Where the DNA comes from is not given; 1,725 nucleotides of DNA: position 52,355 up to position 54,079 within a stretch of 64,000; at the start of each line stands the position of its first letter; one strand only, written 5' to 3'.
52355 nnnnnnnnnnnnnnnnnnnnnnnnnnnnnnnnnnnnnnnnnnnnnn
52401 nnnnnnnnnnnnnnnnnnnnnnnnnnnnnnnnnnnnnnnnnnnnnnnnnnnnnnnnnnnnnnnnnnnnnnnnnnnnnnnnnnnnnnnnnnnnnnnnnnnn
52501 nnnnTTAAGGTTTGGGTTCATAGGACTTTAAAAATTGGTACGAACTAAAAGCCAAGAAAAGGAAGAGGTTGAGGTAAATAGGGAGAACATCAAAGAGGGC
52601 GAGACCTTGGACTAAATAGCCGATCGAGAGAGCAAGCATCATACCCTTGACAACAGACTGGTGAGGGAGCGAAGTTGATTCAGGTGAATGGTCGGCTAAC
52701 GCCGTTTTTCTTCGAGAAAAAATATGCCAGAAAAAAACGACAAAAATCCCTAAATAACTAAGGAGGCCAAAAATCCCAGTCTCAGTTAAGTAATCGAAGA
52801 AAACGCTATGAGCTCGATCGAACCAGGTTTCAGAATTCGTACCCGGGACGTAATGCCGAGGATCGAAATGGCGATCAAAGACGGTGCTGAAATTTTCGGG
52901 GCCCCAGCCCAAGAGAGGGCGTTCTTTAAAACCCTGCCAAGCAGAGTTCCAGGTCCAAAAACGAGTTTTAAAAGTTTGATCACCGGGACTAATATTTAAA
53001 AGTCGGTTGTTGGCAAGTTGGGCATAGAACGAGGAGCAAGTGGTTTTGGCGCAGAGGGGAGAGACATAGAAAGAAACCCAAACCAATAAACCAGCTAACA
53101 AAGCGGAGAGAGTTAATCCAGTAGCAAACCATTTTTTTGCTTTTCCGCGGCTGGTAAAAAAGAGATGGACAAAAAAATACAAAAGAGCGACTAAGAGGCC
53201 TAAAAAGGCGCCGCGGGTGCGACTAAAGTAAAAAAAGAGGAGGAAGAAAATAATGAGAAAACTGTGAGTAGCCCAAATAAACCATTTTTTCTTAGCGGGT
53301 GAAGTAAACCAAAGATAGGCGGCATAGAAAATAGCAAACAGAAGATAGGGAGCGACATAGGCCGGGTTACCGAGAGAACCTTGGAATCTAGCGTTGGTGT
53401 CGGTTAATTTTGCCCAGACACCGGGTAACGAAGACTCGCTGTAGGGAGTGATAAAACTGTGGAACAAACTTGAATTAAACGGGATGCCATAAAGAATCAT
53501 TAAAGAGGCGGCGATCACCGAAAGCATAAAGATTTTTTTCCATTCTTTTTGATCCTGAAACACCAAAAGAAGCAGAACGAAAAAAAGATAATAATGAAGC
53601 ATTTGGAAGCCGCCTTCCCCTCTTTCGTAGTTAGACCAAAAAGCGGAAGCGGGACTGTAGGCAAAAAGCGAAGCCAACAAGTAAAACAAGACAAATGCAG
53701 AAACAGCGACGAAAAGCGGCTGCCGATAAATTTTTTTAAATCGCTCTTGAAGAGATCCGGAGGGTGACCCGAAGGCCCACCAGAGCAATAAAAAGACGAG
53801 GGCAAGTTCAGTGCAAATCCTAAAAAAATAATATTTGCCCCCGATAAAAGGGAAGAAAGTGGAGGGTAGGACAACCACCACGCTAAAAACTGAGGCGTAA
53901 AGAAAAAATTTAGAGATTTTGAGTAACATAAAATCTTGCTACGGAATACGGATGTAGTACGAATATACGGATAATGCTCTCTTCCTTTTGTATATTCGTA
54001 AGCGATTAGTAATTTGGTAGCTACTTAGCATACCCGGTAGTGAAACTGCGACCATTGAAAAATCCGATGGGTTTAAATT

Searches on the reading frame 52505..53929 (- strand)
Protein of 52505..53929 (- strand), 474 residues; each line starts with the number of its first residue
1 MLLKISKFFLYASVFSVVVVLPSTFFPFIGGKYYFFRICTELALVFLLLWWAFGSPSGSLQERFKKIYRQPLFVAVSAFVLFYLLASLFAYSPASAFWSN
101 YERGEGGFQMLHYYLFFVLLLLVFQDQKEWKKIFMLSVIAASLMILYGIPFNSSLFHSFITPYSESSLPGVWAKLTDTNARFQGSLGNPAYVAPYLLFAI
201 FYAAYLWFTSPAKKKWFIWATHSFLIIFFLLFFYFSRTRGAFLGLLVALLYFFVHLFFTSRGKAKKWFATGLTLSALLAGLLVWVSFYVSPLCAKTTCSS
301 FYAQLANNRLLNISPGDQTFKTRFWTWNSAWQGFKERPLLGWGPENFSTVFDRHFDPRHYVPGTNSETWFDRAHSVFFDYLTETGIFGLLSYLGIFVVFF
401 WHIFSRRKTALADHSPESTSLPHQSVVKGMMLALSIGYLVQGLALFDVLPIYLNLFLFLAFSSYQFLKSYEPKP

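Call 8: search_protein_families(library=ncbifam, proteins=[window:52505-53929:-], max_evalue=0.01)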
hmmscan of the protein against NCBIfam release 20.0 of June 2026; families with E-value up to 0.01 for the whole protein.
window:52505-53929:- (474 aa): 2 families
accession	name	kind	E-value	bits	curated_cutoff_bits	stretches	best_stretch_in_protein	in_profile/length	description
TIGR03097.1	PEP_O_lig_1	hypoth_equivalog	9e-13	47.8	188.1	1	65-448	67-392/408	putative O-glycosylation ligase, exosortase A system-associated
TIGR00947.1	2A73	equivalog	2.7e-11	43.1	366.4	1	73-421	65-383/425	IctB family putative bicarbonate transporter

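Call 51: search_protein_families(library=pfam, proteins=[window:52505-53929:-], max_evalue=0.001)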
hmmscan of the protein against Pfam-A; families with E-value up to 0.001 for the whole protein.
window:52505-53929:- (474 aa): 1 family
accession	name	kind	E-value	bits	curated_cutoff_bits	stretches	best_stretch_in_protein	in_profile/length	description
PF04932.20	Wzy_C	-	4.6e-19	69.1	31.7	1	225-393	2-149/149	O-Antigen ligase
